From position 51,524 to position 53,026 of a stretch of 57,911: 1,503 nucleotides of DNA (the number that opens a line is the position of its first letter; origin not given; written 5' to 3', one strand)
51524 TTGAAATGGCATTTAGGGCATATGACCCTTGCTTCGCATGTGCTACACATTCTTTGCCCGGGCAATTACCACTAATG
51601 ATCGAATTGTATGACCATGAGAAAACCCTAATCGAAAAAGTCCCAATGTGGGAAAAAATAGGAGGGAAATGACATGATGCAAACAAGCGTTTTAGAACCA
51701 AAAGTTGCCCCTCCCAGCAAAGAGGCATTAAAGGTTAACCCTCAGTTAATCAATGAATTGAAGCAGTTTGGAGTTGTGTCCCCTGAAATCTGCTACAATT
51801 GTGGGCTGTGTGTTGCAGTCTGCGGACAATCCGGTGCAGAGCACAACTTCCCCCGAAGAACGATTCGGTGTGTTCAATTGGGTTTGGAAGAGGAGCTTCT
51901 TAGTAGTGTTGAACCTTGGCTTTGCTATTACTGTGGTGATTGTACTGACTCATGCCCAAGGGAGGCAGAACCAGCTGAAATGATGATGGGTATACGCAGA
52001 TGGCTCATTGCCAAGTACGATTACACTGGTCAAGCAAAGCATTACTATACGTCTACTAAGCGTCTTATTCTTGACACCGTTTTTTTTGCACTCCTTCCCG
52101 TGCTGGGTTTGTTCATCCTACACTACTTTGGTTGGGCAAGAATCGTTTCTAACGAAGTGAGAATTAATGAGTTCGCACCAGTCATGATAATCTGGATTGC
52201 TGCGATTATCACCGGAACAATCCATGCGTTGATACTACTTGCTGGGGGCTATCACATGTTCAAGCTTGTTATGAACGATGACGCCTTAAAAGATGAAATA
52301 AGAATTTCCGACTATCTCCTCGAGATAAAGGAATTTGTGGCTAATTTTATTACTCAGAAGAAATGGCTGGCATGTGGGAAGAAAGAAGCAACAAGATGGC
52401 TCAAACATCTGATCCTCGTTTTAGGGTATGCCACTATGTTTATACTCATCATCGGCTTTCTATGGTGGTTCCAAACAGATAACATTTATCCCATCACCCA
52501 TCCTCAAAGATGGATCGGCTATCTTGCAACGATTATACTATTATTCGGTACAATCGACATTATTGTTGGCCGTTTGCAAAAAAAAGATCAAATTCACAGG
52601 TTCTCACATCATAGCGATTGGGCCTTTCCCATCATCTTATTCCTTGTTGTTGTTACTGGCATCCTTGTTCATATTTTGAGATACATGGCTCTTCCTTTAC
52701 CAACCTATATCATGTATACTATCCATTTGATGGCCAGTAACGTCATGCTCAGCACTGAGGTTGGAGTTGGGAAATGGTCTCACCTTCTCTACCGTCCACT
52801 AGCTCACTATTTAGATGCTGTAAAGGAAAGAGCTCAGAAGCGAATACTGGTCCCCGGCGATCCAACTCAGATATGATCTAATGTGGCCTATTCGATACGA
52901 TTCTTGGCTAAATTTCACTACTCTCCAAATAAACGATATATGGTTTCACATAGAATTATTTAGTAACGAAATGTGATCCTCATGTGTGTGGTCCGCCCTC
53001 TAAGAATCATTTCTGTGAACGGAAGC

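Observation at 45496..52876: Mvh-type [NiFe] hydrogenase operon wired to two HdrA paralogues and a QmoC-like membrane subunit, with no HdrBC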

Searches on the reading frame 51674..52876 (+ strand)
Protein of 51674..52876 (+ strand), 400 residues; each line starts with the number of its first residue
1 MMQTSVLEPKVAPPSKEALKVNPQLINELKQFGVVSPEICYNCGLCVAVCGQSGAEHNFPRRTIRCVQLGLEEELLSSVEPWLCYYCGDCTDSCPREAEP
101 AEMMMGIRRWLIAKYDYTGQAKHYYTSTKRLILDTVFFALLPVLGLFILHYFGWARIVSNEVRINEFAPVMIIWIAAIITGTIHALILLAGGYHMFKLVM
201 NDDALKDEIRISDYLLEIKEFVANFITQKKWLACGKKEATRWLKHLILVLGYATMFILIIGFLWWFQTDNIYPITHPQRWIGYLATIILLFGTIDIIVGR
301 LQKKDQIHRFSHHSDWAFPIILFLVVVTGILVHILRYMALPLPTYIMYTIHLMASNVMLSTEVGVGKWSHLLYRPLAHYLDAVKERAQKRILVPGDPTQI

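Call 3: search_protein_families(library=pfam, proteins=[window:51674-52876:+], max_evalue=0.01)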
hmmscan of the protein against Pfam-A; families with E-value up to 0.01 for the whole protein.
window:51674-52876:+ (400 aa): 7 families
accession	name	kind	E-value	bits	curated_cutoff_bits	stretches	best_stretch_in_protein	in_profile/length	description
PF13187.11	Fer4_9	-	8.2e-07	29.4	27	1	40-98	2-51/52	4Fe-4S dicluster domain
PF25160.1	LdpA_Fe-S-bd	-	1e-05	25.6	27.6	1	31-51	20-39/49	LdpA Fe-S cluster-binding domain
PF13183.11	Fer4_8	-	2.2e-05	25.3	27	1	39-97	4-67/68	4Fe-4S dicluster domain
PF12838.12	Fer4_7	-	3.2e-05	24.7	27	1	40-98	2-52/52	4Fe-4S dicluster domain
PF13534.11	Fer4_17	-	9.7e-05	23.3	22.2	1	40-97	2-59/61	4Fe-4S dicluster domain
PF13237.11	Fer4_10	-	0.00033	20.9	25.5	1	35-95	4-53/53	4Fe-4S dicluster domain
PF00037.32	Fer4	-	0.00046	20.3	21.1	0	34-50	2-18/24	4Fe-4S binding domain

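Call 4: search_protein_families(library=ncbifam, proteins=[window:51674-52876:+], max_evalue=0.01)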
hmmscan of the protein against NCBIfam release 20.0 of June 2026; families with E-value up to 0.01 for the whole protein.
window:51674-52876:+ (400 aa): 18 families
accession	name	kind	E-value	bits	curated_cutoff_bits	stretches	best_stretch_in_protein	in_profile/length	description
NF038018.1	qmoC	equivalog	1.6e-55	189.1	300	1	24-377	4-357/360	quinone-interacting membrane-bound oxidoreductase complex subunit QmoC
TIGR03290.1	CoB_CoM_SS_C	equivalog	2.1e-14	53.7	160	1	38-120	2-83/144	CoB--CoM heterodisulfide reductase subunit C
NF041890.1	hdrC_Methbact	equivalog_domain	2.3e-09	37.1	270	1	18-125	9-115/192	ferredoxin:CoB-CoM heterodisulfide reductase subunit HdrC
NF041779.1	hetero_SS_HdrC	equivalog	1e-06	28.4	350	1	38-110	31-102/198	ferredoxin:CoB-CoM heterodisulfide reductase subunit HdrC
NF009226.0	PRK12576.1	equivalog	2.4e-05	23.8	344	1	38-110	154-236/317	succinate dehydrogenase/fumarate reductase iron-sulfur subunit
NF058577.1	FdxA_fam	equivalog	9.1e-05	22.6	65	0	27-51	25-49/52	4Fe-4S ferredoxin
NF042909.1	FMH_DH_FwdF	exception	0.00019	20.6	375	1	36-98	53-115/336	tungsten-dependent formylmethanofuran dehydrogenase subunit FwdF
NF009051.0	PRK12385.1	equivalog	0.00041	19.9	333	0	21-103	135-224/244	succinate dehydrogenase/fumarate reductase iron-sulfur subunit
NF004616.0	PRK05950.1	subfamily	0.00065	18.9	228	1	78-113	200-235/238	succinate dehydrogenase iron-sulfur subunit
TIGR00384.1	dhsB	subfamily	0.0013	18.2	88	0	20-104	127-218/222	succinate dehydrogenase and fumarate reductase iron-sulfur protein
NF040612.1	F420_dehyd_FpoI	exception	0.0025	17.7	180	1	22-111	26-113/135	F420H2 dehydrogenase subunit FpoI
NF011607.0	PRK15033.1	subfamily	0.0028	16.6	524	1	83-391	68-384/389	tricarballylate utilization 4Fe-4S protein TcuB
TIGR02512.1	FeFe_hydrog_A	subfamily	0.003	16.5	405.95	1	38-98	7-66/375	[FeFe] hydrogenase, group A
TIGR04105.1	FeFe_hydrog_B1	subfamily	0.0033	16.1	450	1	30-96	134-202/462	monomeric [FeFe] hydrogenase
TIGR01971.1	NuoI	subfamily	0.0039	16.8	113.05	1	37-98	41-97/121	NADH-quinone oxidoreductase, chain I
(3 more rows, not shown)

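Call 8: find_homologous_proteins(query=window:51674-52876:+, max_evalue=0.00001)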
Query window:51674-52876:+ (400 aa): 2224 proteins with E <= 0.00001 among 7319 candidates; the best 120 are listed.
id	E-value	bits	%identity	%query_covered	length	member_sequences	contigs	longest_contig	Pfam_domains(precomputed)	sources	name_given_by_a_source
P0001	1.3e-274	929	100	100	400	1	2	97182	PF25160.2,PF13183.12,PF13187.12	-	-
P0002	1.8e-195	668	72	98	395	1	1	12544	PF25160.2,PF13237.12,PF13183.12,PF13187.12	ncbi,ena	-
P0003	7.0e-194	663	69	97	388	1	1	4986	PF12838.13,PF13534.12,PF25160.2,PF13237.12,PF13183.12,PF13187.12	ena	-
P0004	8.8e-190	649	69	98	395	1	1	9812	PF12838.13,PF25160.2,PF13237.12,PF13187.12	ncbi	-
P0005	7.8e-140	485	54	95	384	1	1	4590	PF13484.12,PF12838.13,PF13534.12,PF25160.2,PF13237.12,PF13183.12,PF13187.12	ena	-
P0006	1.3e-138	481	58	88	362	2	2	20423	PF12838.13,PF13534.12,PF13183.12,PF13187.12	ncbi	ncbi:MAG: 4Fe-4S dicluster domain-containing protein [Candidatus Kariarchaeaceae archaeon]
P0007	1.9e-135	470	52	93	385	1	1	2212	PF12838.13,PF13534.12,PF25160.2,PF13237.12,PF13183.12,PF13187.12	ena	-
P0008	3.0e-135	469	53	94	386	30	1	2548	PF12838.13,PF13534.12,PF13237.12,PF13183.12,PF13187.12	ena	-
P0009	3.2e-135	469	52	94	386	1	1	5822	PF12838.13,PF13534.12,PF25160.2,PF13237.12,PF13183.12,PF13187.12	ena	-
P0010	5.0e-135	469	52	93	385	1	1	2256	PF12838.13,PF13534.12,PF25160.2,PF13237.12,PF13183.12,PF13187.12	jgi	jgi:heterodisulfide reductase subunit C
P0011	5.2e-135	469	52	93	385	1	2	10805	PF12838.13,PF13534.12,PF25160.2,PF13237.12,PF13183.12,PF13187.12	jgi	jgi:heterodisulfide reductase subunit C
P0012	7.3e-135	468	52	93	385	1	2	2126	PF12838.13,PF13534.12,PF25160.2,PF13237.12,PF13183.12,PF13187.12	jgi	jgi:heterodisulfide reductase subunit C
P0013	8.6e-135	468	51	94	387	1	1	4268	PF12838.13,PF13534.12,PF13237.12,PF13183.12,PF13187.12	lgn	-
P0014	9.9e-135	468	51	93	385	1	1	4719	PF12838.13,PF13534.12,PF25160.2,PF13237.12,PF13183.12,PF13187.12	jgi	jgi:heterodisulfide reductase subunit C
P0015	1.5e-134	467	51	94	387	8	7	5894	PF12838.13,PF13534.12,PF13237.12,PF13183.12,PF13187.12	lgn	-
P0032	3.8e-131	456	52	94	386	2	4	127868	PF12838.13,PF13534.12,PF25160.2,PF13237.12,PF13183.12,PF13187.12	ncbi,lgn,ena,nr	ncbi:MAG: 4Fe-4S ferredoxin [Anaerolineaceae bacterium]|nr:4Fe-4S ferredoxin [Anaerolineaceae bacter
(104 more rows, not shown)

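Call 9: find_encoding_contigs(protein=window:51674-52876:+, flank=10000, max_places=6)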
Protein window:51674-52876:+ (400 aa): 4 contigs read that carry it; 4 places shown.
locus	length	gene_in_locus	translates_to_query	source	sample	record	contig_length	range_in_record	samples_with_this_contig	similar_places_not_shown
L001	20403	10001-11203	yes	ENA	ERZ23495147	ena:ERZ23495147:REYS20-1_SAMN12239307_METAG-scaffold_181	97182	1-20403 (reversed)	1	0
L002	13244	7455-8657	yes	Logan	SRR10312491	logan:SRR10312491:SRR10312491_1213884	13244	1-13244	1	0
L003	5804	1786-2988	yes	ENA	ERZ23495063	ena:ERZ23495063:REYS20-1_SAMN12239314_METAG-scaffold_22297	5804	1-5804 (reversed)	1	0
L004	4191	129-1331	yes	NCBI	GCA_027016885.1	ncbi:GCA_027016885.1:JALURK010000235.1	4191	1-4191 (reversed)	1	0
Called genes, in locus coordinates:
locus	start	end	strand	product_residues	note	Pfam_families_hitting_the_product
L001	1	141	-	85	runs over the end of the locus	-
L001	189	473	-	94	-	-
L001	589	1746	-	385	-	PF01041:DegT_DnrJ_EryC1, PF00266:Aminotran_5, PF00155:Aminotran_1_2 (weak), PF01053:Cys_Met_Meta_PP (weak), PF01212:Beta_elim_lyase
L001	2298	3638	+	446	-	PF00464:SHMT, PF00266:Aminotran_5 (weak)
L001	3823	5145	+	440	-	PF13738:Pyr_redox_3 (faint), PF00890:FAD_binding_2 (weak), PF01266:DAO (faint), PF07992:Pyr_redox_2 (weak), PF12831:FAD_oxidored (weak), PF13450:NAD_binding_8 (weak), PF00037:Fer4 (weak), PF07992:Pyr_redox_2 (weak), +3 more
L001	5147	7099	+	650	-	PF07992:Pyr_redox_2 (weak), PF00890:FAD_binding_2 (weak), PF01266:DAO (weak), PF12831:FAD_oxidored, PF13450:NAD_binding_8 (weak), PF12838:Fer4_7, PF13187:Fer4_9 (weak), PF14697:Fer4_21, +7 more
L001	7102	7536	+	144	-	PF02662:FlpD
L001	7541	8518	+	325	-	PF01058:Oxidored_q6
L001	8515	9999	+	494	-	PF27537:HoxH, PF00374:NiFeSe_Hases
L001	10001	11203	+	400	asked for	PF25160:LdpA_Fe-S-bd (faint), PF13183:Fer4_8 (faint), PF13187:Fer4_9 (weak)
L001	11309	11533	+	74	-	PF01455:HupF_HypC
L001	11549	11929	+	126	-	PF01155:HypA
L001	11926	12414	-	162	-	PF01750:HycI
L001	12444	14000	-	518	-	PF00346:Complex1_49kDa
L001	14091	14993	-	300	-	PF06342:DUF1057 (weak), PF00561:Abhydrolase_1, PF00975:Thioesterase (faint), PF07859:Abhydrolase_3 (faint), PF12146:Hydrolase_4, PF12697:Abhydrolase_6, PF12695:Abhydrolase_5 (weak)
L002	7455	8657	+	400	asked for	PF25160:LdpA_Fe-S-bd (faint), PF13183:Fer4_8 (faint), PF13187:Fer4_9 (weak)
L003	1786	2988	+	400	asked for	PF25160:LdpA_Fe-S-bd (faint), PF13183:Fer4_8 (faint), PF13187:Fer4_9 (weak)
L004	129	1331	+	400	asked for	PF25160:LdpA_Fe-S-bd (faint), PF13183:Fer4_8 (faint), PF13187:Fer4_9 (weak)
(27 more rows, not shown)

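Call 11: find_encoding_contigs(protein=P0032, flank=10000, max_places=2)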
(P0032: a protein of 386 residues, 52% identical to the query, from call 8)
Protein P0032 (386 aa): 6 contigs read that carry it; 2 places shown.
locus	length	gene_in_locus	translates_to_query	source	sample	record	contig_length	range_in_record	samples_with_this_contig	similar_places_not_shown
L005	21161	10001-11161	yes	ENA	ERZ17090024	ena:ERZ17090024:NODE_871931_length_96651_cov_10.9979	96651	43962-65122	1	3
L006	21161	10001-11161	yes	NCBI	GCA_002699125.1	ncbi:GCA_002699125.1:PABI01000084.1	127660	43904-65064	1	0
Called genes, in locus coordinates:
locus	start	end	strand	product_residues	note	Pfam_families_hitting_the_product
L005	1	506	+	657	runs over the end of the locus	-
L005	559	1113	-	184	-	PF01558:POR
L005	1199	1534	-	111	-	-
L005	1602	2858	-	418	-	PF00155:Aminotran_1_2, PF12897:Asp_aminotransf (faint)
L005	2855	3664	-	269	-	PF02775:TPP_enzyme_C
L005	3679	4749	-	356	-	PF01855:POR_N, PF02780:Transketolase_C (weak), PF17147:PFOR_II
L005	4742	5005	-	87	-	PF25160:LdpA_Fe-S-bd (faint), PF00037:Fer4 (weak), PF12797:Fer4_2 (weak), PF12837:Fer4_6 (faint), PF13237:Fer4_10 (weak), PF14697:Fer4_21, PF12838:Fer4_7, PF13187:Fer4_9 (weak), +2 more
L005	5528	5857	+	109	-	PF01022:HTH_5, PF12840:HTH_20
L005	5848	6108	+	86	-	PF01206:TusA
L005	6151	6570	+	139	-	PF02662:FlpD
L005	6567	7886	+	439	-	PF00890:FAD_binding_2, PF01266:DAO, PF07992:Pyr_redox_2 (weak), PF12831:FAD_oxidored, PF13450:NAD_binding_8 (weak), PF12838:Fer4_7 (weak), PF13187:Fer4_9 (weak), PF00037:Fer4 (weak), +6 more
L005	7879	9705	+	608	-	PF00890:FAD_binding_2 (weak), PF01266:DAO (weak), PF03486:HI0933_like (faint), PF07992:Pyr_redox_2, PF12831:FAD_oxidored, PF13450:NAD_binding_8, PF12837:Fer4_6 (faint), PF12838:Fer4_7 (weak), +1 more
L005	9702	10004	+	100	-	PF12840:HTH_20 (faint)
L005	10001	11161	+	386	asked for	PF25160:LdpA_Fe-S-bd (faint), PF12838:Fer4_7, PF13183:Fer4_8, PF13187:Fer4_9, PF13237:Fer4_10, PF13534:Fer4_17 (weak)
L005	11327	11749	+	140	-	PF00210:Ferritin, PF02915:Rubrerythrin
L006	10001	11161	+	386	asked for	PF25160:LdpA_Fe-S-bd (faint), PF12838:Fer4_7, PF13183:Fer4_8, PF13187:Fer4_9, PF13237:Fer4_10, PF13534:Fer4_17 (weak)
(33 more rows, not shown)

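Call 12: find_encoding_contigs(protein=P0006, flank=10000, max_places=2)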
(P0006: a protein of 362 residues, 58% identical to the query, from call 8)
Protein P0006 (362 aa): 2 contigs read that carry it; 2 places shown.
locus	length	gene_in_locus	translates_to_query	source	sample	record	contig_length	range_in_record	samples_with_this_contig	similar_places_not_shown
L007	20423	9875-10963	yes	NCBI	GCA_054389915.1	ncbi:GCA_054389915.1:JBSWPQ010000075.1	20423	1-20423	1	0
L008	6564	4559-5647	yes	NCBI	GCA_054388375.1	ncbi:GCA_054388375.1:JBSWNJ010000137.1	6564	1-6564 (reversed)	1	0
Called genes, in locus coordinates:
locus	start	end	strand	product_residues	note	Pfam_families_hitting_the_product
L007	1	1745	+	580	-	PF00890:FAD_binding_2 (weak), PF01266:DAO (weak), PF12831:FAD_oxidored (weak), PF13450:NAD_binding_8 (weak), PF00037:Fer4 (weak), PF12838:Fer4_7, PF13187:Fer4_9 (weak), PF13237:Fer4_10 (weak), +7 more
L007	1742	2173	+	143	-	PF02662:FlpD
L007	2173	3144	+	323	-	PF01058:Oxidored_q6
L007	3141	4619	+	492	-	PF27537:HoxH, PF00374:NiFeSe_Hases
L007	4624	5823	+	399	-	PF13183:Fer4_8, PF13187:Fer4_9, PF13237:Fer4_10 (weak), PF13534:Fer4_17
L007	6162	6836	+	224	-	-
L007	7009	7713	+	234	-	PF00248:Aldo_ket_red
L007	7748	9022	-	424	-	PF01436:NHL (faint), PF00041:fn3 (weak), PF25833:Fn3_SaeA_3rd (weak)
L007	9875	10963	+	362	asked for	PF12838:Fer4_7 (weak), PF13183:Fer4_8 (weak), PF13187:Fer4_9 (weak), PF13534:Fer4_17 (weak)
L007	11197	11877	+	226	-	PF14329:DUF4386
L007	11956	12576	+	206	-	PF13302:Acetyltransf_3, PF13420:Acetyltransf_4, PF00583:Acetyltransf_1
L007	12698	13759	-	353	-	-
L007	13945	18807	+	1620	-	-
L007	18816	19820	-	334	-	PF02423:OCD_Mu_crystall, PF01488:Shikimate_DH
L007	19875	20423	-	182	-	?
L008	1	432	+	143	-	PF02665:Nitrate_red_gam (faint)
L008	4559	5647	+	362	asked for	PF12838:Fer4_7 (weak), PF13183:Fer4_8 (weak), PF13187:Fer4_9 (weak), PF13534:Fer4_17 (weak)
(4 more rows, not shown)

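Call 34: search_solved_structures(query=window:51674-52876:+, max_evalue=1, show_alignments=2)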
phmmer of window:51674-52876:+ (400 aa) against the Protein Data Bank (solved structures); distinct sequences matched with E-value up to 1: 35.
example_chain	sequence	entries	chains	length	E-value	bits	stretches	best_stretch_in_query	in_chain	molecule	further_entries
7bkb_C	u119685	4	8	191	4.9e-14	55.3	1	8-114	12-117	CoB--CoM heterodisulfide reductase subunit C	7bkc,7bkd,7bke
8rvv_C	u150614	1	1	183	6.5e-10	41.7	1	23-105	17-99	H(2):CoB-CoM heterodisulfide,ferredoxin reductase subunit C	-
8rvu_c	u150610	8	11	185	6.7e-10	41.7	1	23-105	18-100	H(2):CoB-CoM heterodisulfide,ferredoxin reductase subunit C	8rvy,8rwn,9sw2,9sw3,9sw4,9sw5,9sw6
5odc_C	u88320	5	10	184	7.7e-09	38.2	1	35-114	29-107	Heterodisulfide reductase, subunit C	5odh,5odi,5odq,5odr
9sfi_E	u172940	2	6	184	1.8e-08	37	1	34-114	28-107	H(2)/formate:CoB-CoM heterodisulfide,ferredoxin reductase subunit C2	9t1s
5t5i_G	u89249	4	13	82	0.0002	23.7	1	36-99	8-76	Tungsten formylmethanofuran dehydrogenase subunit fwdG | Tungsten formylmethanofuran dehydrogenase, subunit G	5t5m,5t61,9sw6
9sfi_U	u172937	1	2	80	0.0058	18.9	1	35-98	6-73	4Fe-4S binding protein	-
8rja_F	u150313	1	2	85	0.0058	18.9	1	34-102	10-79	NAD(P)H-quinone oxidoreductase subunit I, chloroplastic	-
1kf6_B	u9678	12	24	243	0.0071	18.6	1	40-103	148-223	FUMARATE REDUCTASE IRON-SULFUR PROTEIN | Fumarate reductase iron-sulfur subunit | Fumarate reductase (Anaerobic), Fe-S subunit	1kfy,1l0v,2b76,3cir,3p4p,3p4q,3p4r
7bkb_L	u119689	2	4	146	0.013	17.7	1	35-97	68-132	Formylmethanofuran dehydrogenase, subunit G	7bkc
7bkb_K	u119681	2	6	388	0.02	17.1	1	24-99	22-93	Formylmethanofuran dehydrogenase, subunit F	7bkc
1bc6_A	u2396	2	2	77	0.035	16.3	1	8-58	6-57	7-FE FERREDOXIN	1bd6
1c4a_A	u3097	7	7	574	0.42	12.7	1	24-99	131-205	PROTEIN (FE-ONLY HYDROGENASE) | PROTEIN (PERIPLASMIC HYDROGENASE 1) | Iron hydrogenase 1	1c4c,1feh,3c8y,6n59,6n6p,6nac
7qhf_A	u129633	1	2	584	0.43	12.7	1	24-99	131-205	Iron hydrogenase 1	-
4xdd_A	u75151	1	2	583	0.43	12.7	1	24-99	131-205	Iron hydrogenase 1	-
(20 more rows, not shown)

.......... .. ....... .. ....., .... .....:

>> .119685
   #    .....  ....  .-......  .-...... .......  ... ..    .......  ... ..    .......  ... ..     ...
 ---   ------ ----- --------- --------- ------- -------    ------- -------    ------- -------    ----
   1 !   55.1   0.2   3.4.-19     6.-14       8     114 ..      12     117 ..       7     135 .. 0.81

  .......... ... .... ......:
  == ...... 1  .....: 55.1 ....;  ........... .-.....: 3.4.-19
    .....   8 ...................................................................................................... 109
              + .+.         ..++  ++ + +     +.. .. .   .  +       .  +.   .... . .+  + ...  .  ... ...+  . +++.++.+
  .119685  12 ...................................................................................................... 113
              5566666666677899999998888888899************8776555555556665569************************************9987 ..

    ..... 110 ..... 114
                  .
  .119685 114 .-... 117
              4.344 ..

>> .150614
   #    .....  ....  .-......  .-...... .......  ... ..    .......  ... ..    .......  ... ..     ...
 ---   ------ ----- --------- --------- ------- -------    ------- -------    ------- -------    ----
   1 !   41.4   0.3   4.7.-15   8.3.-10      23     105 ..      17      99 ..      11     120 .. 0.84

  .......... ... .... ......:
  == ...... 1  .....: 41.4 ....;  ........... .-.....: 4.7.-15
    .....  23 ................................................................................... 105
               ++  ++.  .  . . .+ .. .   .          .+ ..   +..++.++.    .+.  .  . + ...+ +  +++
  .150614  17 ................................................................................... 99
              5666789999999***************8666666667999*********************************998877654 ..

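Call 42: find_related_loci(query=A1, collection=genome_contigs, flank=9000)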
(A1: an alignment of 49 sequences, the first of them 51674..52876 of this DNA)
Query A1 (400 aa) in genome_contigs; peptide patterns used: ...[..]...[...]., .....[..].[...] (x = any residue, [..] = any of these).
599 stretches matched a pattern (row limit reached: there are more); 592 encode a relative of the query (tblastn E <= 1e-3); the best 80 are kept; 80 distinct loci.
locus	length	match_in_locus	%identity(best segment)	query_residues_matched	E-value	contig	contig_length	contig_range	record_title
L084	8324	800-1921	52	18-391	3e-134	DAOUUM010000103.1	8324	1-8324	MAG TPA_asm: Candidatus Heimdallarchaeota archaeon isolate CSMAG_823 CSMAG_823_k141_123158_length_8324_cov_7.0000, whole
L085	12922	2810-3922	52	20-389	3e-131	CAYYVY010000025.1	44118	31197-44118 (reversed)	MAG TPA_asm: uncultured Anaerolineaceae bacterium isolate SRP214966_co2_133 genome assembly, contig: NODE_893_length_441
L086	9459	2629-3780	48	18-400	1e-130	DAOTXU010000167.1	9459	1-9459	MAG TPA_asm: Anaerolineae bacterium isolate H21_274 k133_113252, whole genome shotgun sequence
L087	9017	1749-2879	49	18-394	2e-129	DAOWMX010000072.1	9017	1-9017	MAG TPA_asm: Anaerolineales bacterium isolate CSMAG_3013 CSMAG_3013_k141_554461_length_9017_cov_201.6432, whole genome s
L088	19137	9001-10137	49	16-394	2e-129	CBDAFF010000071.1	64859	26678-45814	MAG: uncultured Anaerolineales bacterium isolate MAG_101 genome assembly, contig: k141_356883, whole genome shotgun sequ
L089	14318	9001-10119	47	18-389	2e-129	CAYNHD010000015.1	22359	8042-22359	MAG TPA_asm: uncultured Thermoflexus sp. isolate SRP241326_co3_55 genome assembly, contig: NODE_3211_length_22359_cov_14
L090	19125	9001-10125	49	18-387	2e-128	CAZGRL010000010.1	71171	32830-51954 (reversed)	MAG TPA_asm: uncultured Anaerolineaceae bacterium isolate binchicken_co34_481 genome assembly, contig: NODE_422_length_7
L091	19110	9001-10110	51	20-389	2e-128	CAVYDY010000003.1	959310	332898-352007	MAG: uncultured Chloroflexia bacterium isolate MFD03804.bin.2.16 genome assembly, contig: contig_16277, whole genome sho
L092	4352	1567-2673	50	20-388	7e-130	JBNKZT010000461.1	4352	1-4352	MAG: Candidatus Promineifilaceae bacterium isolate D1.bin.20.strict NODE_461_length_4352_cov_2.925614, whole genome shot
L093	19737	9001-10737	49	20-394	2e-127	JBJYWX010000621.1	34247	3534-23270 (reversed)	MAG: Candidatus Promineifilaceae bacterium isolate S0_2_050615r3r5_39 S0_2_050615r3r5_39_000000000621, whole genome shot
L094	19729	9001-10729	49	18-396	4e-127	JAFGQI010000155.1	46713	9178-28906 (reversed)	MAG: Anaerolineales bacterium isolate Zod_Metabat.740 k87_12797864, whole genome shotgun sequence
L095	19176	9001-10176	48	7-395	7e-127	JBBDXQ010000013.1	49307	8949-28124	MAG: Anaerolineales bacterium isolate LejiaD_56_9 Lejia_D_1227_length_49307_cov_5, whole genome shotgun sequence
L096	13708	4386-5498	51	20-389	1e-126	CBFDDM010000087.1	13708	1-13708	MAG TPA_asm: uncultured Anaerolineales bacterium isolate SRR6194934_binner23_Refined_12 genome assembly, contig: ERZ7813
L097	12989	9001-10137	49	16-394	1e-125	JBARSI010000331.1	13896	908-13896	MAG: Anaerolineales bacterium isolate MFD12959_ilm_asm_bin40 k127_208971, whole genome shotgun sequence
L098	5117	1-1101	51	28-394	1e-125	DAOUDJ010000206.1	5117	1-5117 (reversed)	MAG TPA_asm: Anaerolineales bacterium isolate M42_98 k117_1878990, whole genome shotgun sequence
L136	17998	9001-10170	44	15-386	4e-106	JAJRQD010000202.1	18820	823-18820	MAG: archaeon isolate Dive100_bin10.34 k141_551896, whole genome shotgun sequence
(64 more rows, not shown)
